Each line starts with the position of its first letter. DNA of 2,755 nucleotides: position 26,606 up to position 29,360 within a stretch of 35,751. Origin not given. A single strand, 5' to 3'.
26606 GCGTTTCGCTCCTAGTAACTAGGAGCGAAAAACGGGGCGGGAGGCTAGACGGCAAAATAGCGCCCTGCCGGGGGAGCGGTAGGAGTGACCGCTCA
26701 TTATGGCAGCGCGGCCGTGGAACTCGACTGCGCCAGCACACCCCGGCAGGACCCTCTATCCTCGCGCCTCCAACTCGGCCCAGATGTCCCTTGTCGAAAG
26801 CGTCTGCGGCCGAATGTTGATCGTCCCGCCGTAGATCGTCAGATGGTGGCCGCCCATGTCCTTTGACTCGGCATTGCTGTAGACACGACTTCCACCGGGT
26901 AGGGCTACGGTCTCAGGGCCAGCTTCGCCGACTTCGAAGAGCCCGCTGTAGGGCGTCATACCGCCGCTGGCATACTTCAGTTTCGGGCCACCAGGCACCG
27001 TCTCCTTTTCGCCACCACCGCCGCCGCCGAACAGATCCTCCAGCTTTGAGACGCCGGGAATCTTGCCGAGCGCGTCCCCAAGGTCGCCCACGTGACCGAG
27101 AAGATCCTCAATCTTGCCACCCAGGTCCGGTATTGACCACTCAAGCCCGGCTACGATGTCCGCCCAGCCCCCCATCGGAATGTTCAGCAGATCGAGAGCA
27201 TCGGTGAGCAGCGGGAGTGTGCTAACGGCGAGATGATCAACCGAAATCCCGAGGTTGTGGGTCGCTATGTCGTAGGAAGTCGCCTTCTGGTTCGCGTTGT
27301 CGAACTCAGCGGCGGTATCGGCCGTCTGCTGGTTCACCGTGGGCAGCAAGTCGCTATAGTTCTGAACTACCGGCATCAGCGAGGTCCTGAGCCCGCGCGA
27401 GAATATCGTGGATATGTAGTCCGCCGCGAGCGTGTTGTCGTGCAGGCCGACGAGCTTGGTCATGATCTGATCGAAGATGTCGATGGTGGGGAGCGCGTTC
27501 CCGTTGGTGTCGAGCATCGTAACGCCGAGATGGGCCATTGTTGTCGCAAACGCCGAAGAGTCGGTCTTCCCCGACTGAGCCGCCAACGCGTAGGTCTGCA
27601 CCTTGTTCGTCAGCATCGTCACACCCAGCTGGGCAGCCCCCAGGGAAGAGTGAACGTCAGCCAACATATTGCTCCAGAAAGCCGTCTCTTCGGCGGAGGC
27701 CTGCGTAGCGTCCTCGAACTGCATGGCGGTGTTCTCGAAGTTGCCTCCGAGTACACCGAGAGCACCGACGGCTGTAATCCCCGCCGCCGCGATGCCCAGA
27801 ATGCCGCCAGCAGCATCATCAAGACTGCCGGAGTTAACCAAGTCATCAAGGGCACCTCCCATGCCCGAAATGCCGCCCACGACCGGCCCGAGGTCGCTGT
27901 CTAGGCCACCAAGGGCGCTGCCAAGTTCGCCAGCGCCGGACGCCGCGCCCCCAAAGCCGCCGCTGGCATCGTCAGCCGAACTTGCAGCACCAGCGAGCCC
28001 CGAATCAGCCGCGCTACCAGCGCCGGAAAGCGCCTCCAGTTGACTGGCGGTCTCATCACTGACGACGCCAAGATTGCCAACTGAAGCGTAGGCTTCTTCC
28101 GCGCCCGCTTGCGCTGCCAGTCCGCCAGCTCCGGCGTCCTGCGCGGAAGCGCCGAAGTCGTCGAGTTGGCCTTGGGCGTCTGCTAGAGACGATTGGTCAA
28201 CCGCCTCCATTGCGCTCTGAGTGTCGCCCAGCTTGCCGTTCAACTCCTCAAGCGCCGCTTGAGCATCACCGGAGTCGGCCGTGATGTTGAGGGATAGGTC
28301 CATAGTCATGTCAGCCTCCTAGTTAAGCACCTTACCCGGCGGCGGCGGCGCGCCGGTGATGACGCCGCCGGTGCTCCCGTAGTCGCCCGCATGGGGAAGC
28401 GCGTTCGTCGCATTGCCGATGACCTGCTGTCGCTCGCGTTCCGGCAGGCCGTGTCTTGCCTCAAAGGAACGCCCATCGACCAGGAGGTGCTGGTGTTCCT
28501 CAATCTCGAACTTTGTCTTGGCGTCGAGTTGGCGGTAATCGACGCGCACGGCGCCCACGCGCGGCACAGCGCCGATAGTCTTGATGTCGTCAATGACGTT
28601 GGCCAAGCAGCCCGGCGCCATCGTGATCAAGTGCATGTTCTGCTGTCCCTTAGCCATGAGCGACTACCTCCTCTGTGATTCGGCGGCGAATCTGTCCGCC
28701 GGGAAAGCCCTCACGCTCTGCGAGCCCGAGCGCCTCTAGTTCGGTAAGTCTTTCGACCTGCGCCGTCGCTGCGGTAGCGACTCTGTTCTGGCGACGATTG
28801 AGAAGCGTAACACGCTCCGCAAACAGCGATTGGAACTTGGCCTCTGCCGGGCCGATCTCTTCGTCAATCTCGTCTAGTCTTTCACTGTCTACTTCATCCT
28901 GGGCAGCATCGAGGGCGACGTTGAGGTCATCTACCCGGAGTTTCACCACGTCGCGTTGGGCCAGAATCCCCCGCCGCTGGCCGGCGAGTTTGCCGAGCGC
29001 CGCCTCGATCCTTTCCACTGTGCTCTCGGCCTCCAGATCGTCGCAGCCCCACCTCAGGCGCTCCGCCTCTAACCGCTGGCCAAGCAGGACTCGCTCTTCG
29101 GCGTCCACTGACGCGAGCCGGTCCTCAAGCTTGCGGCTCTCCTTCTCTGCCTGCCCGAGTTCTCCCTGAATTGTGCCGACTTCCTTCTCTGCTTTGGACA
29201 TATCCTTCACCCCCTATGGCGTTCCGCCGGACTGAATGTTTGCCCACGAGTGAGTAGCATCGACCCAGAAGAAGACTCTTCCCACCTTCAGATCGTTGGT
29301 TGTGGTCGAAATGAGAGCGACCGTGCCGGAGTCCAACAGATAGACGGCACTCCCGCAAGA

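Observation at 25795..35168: A 9.4-kb integrative element sits in the 3' half of tRNA-Gln(CUG), bounded by a perfect 46-bp direct repeat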

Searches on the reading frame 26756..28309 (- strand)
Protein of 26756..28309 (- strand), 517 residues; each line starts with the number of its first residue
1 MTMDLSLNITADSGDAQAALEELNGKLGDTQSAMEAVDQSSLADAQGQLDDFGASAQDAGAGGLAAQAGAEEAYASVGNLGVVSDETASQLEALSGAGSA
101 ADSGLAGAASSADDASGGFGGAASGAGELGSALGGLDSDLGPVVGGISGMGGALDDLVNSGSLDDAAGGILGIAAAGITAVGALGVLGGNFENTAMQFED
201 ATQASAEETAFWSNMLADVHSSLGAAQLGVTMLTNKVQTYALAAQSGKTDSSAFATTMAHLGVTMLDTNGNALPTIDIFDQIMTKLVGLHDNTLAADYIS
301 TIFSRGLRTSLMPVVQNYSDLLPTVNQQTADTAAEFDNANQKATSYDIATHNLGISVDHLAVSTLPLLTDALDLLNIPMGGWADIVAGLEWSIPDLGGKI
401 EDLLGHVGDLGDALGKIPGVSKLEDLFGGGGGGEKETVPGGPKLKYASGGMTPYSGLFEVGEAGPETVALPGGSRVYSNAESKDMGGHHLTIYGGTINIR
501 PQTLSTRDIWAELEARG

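Call 7: search_protein_families(library=pfam, proteins=[window:26756-28309:-], max_evalue=0.01)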
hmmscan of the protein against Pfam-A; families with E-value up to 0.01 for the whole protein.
window:26756-28309:- (517 aa): 0 families

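Call 8: search_protein_families(library=phrogs, proteins=[window:26756-28309:-], max_evalue=0.01)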
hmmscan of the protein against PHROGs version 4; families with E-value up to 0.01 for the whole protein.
window:26756-28309:- (517 aa): 1 family
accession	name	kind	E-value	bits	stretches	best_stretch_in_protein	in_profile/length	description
phrog_12278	-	tail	0.00023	21.6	1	162-376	29-242/448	tail fiber protein/ lysozyme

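Call 15: search_dna_similar(query=window:26756-28309:-, collection=phages, mode=protein, max_evalue=0.001, max_rows=20)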
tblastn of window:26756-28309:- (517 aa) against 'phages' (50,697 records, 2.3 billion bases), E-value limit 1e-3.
No match.

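Call 21: search_protein_families(library=pfam, proteins=[window:26756-28309:-], max_evalue=5)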
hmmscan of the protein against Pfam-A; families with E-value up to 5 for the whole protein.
window:26756-28309:- (517 aa): 1 family
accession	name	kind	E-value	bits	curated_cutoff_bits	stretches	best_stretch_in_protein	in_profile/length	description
PF02659.21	Mntp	-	0.13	12.4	24.4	1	178-248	42-112/152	Putative manganese efflux pump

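Call 22: search_protein_families(library=ncbifam, proteins=[window:26756-28309:-], max_evalue=1)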
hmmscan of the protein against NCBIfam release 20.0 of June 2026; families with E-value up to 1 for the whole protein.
window:26756-28309:- (517 aa): 1 family
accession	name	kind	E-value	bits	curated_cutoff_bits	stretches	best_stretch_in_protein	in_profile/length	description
TIGR04235.1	seadorna_VP4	equivalog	0.011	14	80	1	209-270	272-332/618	seadornavirus VP4 protein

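Call 31: find_homologous_proteins(query=window:26756-28309:-, max_evalue=0.001)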
Query window:26756-28309:- (517 aa): 2 proteins with E <= 0.001 among 8000 candidates.
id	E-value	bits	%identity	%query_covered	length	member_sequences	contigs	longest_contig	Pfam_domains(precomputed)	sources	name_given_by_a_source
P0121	0.0e+0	1043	100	96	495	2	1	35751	-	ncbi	ncbi:MAG: hypothetical protein ABSG55_00810 [Dehalococcoidia bacterium]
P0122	1.3e-123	432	49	98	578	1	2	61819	-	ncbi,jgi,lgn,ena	ncbi:MAG: hypothetical protein ABSC13_06300 [Dehalococcoidia bacterium]|jgi:hypothetical protein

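Call 32: find_encoding_contigs(protein=P0122, flank=10000, max_places=4)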
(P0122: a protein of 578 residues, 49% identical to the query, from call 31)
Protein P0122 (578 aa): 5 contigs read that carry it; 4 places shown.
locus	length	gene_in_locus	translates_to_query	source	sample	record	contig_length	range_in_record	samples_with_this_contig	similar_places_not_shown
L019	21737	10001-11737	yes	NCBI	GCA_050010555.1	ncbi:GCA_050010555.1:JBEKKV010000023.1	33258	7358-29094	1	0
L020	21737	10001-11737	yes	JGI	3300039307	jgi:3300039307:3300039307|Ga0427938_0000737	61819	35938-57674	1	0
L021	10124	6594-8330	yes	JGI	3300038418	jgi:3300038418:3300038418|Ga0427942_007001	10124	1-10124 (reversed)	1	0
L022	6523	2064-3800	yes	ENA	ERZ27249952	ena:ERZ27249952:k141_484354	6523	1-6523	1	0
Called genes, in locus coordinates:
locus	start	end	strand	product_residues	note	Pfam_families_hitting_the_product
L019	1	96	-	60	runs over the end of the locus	-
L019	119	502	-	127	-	PF00376:MerR (faint)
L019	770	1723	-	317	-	PF02899:Phage_int_SAM_1 (weak), PF00589:Phage_integrase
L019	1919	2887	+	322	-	PF13495:Phage_int_SAM_4 (weak), PF02899:Phage_int_SAM_1 (weak), PF00589:Phage_integrase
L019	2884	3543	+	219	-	-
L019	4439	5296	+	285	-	-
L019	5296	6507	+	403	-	-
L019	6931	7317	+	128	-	-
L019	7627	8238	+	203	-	-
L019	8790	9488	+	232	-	-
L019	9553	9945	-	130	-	-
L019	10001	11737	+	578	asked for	-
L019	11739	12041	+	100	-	-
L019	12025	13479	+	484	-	PF03237:Terminase_6N, PF17289:Terminase_6C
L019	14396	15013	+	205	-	PF00589:Phage_integrase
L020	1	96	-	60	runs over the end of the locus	-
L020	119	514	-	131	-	PF00376:MerR (faint)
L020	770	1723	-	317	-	PF02899:Phage_int_SAM_1 (weak), PF00589:Phage_integrase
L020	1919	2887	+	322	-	PF13495:Phage_int_SAM_4 (weak), PF02899:Phage_int_SAM_1 (weak), PF00589:Phage_integrase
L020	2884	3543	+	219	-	-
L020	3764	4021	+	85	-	-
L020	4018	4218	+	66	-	-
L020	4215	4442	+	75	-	-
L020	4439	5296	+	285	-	-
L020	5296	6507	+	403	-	-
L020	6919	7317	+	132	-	-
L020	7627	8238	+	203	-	-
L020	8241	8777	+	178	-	-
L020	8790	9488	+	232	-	-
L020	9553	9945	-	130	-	-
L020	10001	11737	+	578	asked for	-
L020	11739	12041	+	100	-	-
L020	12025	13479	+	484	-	PF03237:Terminase_6N, PF17289:Terminase_6C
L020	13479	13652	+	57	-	-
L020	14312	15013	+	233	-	PF00589:Phage_integrase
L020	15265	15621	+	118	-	-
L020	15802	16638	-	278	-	PF18900:DUF5656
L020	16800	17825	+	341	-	PF24067:Beta-prop_BT_1020 (faint), PF22847:Glyco_hydro_43_rel (faint), PF13088:BNR_2 (weak)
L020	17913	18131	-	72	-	-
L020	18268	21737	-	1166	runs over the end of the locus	PF17757:UvrB_inter, PF02559:CarD_TRCF_RID, PF00270:DEAD, PF00271:Helicase_C, PF03461:TRCF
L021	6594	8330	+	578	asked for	-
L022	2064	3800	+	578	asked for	-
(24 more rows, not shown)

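Call 46: search_protein_families(library=phrogs, proteins=[L020:10001-11737:+, L020:5296-6507:+, L020:4439-5296:+, L020:8790-9488:+, L020:7627-8238:+, L020:8241-8777:+], max_evalue=0.01)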
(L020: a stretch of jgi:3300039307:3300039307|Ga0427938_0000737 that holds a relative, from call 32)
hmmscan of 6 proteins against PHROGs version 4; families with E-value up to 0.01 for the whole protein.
L020:10001-11737:+ (578 aa): 1 family
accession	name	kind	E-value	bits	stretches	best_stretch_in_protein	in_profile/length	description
phrog_167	-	tail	0.0095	14.6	0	512-551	1065-1104/1555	tail length tape measure protein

L020:5296-6507:+ (403 aa): 0 families

L020:4439-5296:+ (285 aa): 6 families
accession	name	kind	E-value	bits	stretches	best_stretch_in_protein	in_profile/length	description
phrog_6088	-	DNA, RNA and nucleotide metabolism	7.2e-22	78.6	1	88-271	141-298/772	DNA primase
phrog_239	-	DNA, RNA and nucleotide metabolism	2.5e-20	74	1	94-264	137-306/801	DNA primase/helicase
phrog_47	-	DNA, RNA and nucleotide metabolism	1e-06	28.6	1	147-251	220-320/947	DNA primase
phrog_4762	-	unknown function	2e-06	27.1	1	125-214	60-149/822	-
phrog_849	-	DNA, RNA and nucleotide metabolism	1.8e-05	24.9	1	158-273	235-347/435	DNA primase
phrog_26824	-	unknown function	0.0014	17.8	1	162-269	179-286/868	-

L020:8790-9488:+ (232 aa): 0 families

L020:7627-8238:+ (203 aa): 0 families

L020:8241-8777:+ (178 aa): 0 families

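Call 47: search_protein_representatives(protein=window:26756-28309:-)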
Query: 517 residues. Proteins with E-value up to 0.001 (for the whole library): 152; up to 1e-10: 17; up to 1e-30: 5. The best 150 are listed.
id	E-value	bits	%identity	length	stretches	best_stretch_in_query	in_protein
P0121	0.0e+00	1042.7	100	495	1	23-517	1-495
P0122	4.1e-124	431.7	53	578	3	4-384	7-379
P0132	2.3e-36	142.4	37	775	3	1-427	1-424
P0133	3.5e-32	128.6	35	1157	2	65-375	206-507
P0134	4.5e-31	124.9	38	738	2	87-381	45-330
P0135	1.4e-20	90.3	28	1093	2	75-401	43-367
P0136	1.4e-19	86.9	30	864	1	36-419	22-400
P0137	1.6e-18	83.5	32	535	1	35-377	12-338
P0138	1.2e-16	77.3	29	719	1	47-411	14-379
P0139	1.4e-15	73.8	29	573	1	68-420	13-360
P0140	4.4e-15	72.2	29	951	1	68-417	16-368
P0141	1.5e-14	70.4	29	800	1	84-382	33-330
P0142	2.2e-13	66.6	30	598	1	44-374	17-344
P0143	2.2e-12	63.2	26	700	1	89-434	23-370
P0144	1.2e-11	60.9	30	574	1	76-437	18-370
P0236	4.0e-04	36.0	44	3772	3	445-480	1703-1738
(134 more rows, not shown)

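Call 48: search_protein_families(library=phrogs, proteins=[P0132, P0133, P0135, P0136, P0137, P0138, P0139, P0140, P0141, P0142], max_evalue=0.00001)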
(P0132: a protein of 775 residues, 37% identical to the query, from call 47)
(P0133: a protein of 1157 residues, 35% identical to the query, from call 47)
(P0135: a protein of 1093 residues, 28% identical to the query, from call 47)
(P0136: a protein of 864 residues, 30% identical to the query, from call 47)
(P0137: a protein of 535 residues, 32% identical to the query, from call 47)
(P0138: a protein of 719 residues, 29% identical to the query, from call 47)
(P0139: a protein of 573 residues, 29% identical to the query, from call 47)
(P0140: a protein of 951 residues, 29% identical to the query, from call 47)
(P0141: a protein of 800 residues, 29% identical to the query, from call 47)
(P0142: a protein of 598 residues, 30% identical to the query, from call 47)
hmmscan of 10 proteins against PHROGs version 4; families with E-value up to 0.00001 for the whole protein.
P0132 (775 aa): 6 families
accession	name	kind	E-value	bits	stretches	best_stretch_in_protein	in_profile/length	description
phrog_1533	-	tail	4.2e-09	35.5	1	254-544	432-681/1688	tail length tape measure protein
phrog_8462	-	tail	2.2e-08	34.3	1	171-562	59-409/672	tail length tape measure protein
phrog_2276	-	tail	9.8e-08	32.1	1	151-430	67-350/673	tail length tape measure protein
phrog_33360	-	tail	6.1e-07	28.7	1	199-322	409-533/1239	tail length tape measure protein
phrog_4704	-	tail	1.9e-06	27.8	1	253-391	397-535/625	tail length tape measure protein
phrog_13338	-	unknown function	3.1e-06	26.7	1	132-559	12-397/903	-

P0133 (1157 aa): 1 family
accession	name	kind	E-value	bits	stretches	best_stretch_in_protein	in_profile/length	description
phrog_33360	-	tail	5.7e-07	28.8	1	366-480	441-555/1239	tail length tape measure protein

P0135 (1093 aa): 7 families
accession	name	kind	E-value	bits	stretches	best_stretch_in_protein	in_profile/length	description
phrog_8462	-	tail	9.9e-18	65.2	1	126-759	53-556/672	tail length tape measure protein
phrog_13338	-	unknown function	1.9e-15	57.2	1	111-426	16-292/903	-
phrog_5493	-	tail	2.5e-15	56.9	0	176-323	205-348/1102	tail length tape measure protein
phrog_1272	-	tail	1.2e-11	44.1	0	615-683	1436-1505/1606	tail length tape measure protein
phrog_1686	-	tail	3.9e-08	32.6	1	567-820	845-1047/1224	tail length tape measure protein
phrog_33680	-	unknown function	5.2e-08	32.4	1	149-277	315-435/726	-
phrog_33360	-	tail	7.9e-06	25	0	198-279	443-524/1239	tail length tape measure protein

P0136 (864 aa): 4 families
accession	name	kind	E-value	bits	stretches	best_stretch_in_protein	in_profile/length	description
phrog_30701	-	unknown function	8.2e-11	43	1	782-828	104-150/188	-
phrog_33360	-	tail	1.2e-09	37.7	1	187-344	415-563/1239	tail length tape measure protein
phrog_33680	-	unknown function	1.1e-07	31.4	1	173-296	316-431/726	-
phrog_13338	-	unknown function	1.4e-06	27.9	1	136-641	22-496/903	-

P0137 (535 aa): 0 families

P0138 (719 aa): 9 families
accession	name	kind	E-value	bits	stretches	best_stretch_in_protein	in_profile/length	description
phrog_8462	-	tail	3.3e-13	50.3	1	118-648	32-528/672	tail length tape measure protein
phrog_4372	-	tail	1.9e-09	36.5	1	553-644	1260-1348/1681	tail length tape measure protein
phrog_33680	-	unknown function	8.4e-09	35.1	1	155-291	314-443/726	-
phrog_33360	-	tail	6.6e-08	31.9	1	227-315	465-550/1239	tail length tape measure protein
phrog_1204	-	tail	1.4e-07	30.8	1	283-653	1052-1371/1483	tail protein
phrog_1686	-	tail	1.7e-07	30.5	0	19-260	392-610/1224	tail length tape measure protein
phrog_5493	-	tail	7.5e-07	28.8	1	316-663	740-1034/1102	tail length tape measure protein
phrog_1533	-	tail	8.1e-07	27.9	1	216-441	421-640/1688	tail length tape measure protein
phrog_4704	-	tail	6.4e-06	26.1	0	212-283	383-453/625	tail length tape measure protein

P0139 (573 aa): 6 families
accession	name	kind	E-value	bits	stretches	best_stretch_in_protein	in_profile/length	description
phrog_8462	-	tail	6.6e-18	65.8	1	107-386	42-285/672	tail length tape measure protein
phrog_8125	-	tail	3.2e-15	57.2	1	75-354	38-314/578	tail length tape measure protein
phrog_28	-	tail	1.9e-11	44.3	1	186-369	453-632/1228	tail length tape measure protein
phrog_13338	-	unknown function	2e-08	34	1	96-347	17-265/903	-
phrog_12506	-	tail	3.3e-08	34.3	1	118-236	40-157/218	tail length tape measure protein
phrog_2276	-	tail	3.7e-08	33.5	1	70-245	48-209/673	tail length tape measure protein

P0140 (951 aa): 5 families
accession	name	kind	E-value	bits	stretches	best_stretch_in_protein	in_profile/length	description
phrog_13338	-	unknown function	1.1e-07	31.5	1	96-820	13-572/903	-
phrog_33360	-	tail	5.6e-07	28.8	1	182-305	435-550/1239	tail length tape measure protein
phrog_1533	-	tail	2.2e-06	26.5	1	15-180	121-287/1688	tail length tape measure protein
phrog_33680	-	unknown function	2.8e-06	26.7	1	193-315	356-473/726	-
phrog_5218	-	unknown function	5.6e-06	25.7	1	16-175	125-259/1599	-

P0141 (800 aa): 2 families
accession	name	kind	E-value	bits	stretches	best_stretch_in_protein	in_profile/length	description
phrog_33360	-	tail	9.4e-08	31.4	1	183-289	438-545/1239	tail length tape measure protein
phrog_12506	-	tail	3.6e-06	27.6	1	123-248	44-158/218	tail length tape measure protein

P0142 (598 aa): 4 families
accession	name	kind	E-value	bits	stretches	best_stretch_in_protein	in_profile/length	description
phrog_13338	-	unknown function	5.8e-09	35.7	1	136-350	39-249/903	-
phrog_33680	-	unknown function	6e-08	32.2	1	160-307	318-457/726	-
phrog_33360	-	tail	5.9e-07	28.7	1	173-308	416-545/1239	tail length tape measure protein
phrog_8462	-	tail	7e-06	26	1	139-341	52-250/672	tail length tape measure protein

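Call 66: search_protein_families(library=padloc, proteins=[window:26756-28309:-], max_evalue=0.01)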
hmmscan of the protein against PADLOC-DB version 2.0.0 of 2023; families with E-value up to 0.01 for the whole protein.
window:26756-28309:- (517 aa): 0 families

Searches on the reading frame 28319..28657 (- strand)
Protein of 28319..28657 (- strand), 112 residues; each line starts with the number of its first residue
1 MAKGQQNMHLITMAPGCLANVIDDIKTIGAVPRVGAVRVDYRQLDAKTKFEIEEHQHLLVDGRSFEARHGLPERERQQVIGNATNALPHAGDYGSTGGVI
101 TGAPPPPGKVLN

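Call 7: search_protein_families(library=pfam, proteins=[window:28319-28657:-], max_evalue=0.01)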
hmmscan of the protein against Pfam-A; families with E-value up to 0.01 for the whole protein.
window:28319-28657:- (112 aa): 0 families

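Call 8: search_protein_families(library=phrogs, proteins=[window:28319-28657:-], max_evalue=0.01)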
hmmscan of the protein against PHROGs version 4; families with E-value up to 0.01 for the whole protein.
window:28319-28657:- (112 aa): 0 families

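Call 21: search_protein_families(library=pfam, proteins=[window:28319-28657:-], max_evalue=5)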
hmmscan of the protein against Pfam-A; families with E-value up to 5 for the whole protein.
window:28319-28657:- (112 aa): 0 families

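Call 22: search_protein_families(library=ncbifam, proteins=[window:28319-28657:-], max_evalue=1)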
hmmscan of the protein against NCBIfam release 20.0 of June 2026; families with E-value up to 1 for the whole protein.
window:28319-28657:- (112 aa): 0 families

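Call 66: search_protein_families(library=padloc, proteins=[window:28319-28657:-], max_evalue=0.01)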
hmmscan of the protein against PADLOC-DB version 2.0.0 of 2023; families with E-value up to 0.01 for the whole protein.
window:28319-28657:- (112 aa): 0 families

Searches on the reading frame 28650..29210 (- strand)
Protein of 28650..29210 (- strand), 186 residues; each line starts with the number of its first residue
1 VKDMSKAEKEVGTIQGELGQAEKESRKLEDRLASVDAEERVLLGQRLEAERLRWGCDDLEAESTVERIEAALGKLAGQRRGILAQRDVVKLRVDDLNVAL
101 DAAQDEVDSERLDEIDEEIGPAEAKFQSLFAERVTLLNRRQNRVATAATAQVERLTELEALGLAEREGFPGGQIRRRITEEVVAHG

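Call 7: search_protein_families(library=pfam, proteins=[window:28650-29210:-], max_evalue=0.01)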
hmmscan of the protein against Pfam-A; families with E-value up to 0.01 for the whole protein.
window:28650-29210:- (186 aa): 1 family
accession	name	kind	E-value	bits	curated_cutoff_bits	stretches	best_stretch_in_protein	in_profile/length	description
PF24627.1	PUMA_CC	-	0.0048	17.3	30.1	1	2-38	36-72/74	PUMA coiled-coil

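Call 8: search_protein_families(library=phrogs, proteins=[window:28650-29210:-], max_evalue=0.01)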
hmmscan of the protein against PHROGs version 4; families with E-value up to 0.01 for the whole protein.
window:28650-29210:- (186 aa): 0 families

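Call 22: search_protein_families(library=ncbifam, proteins=[window:28650-29210:-], max_evalue=1)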
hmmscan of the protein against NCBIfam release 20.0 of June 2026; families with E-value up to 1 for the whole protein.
window:28650-29210:- (186 aa): 3 families
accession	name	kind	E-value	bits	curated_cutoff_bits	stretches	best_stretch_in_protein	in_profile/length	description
NF045487.1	ASRP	equivalog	0.066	11.8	300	1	7-144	315-449/593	archaea-specific SMC-related protein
NF008244.0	PRK11020.1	equivalog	0.47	11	110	0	91-146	14-69/120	YibL family ribosome-associated protein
NF047515.1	SpiroCoCo_C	equivalog_domain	0.9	8.6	125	0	2-161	114-247/313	SpiroCoCo family coiled-coil protein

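Call 66: search_protein_families(library=padloc, proteins=[window:28650-29210:-], max_evalue=0.01)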
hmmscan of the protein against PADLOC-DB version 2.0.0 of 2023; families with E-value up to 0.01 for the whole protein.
window:28650-29210:- (186 aa): 0 families

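Call 93: search_dna_similar(query=window:28650-29210:-, collection=phages, mode=protein, max_evalue=0.01, max_rows=10)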
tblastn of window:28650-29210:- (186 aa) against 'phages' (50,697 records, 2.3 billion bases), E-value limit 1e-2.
No match.
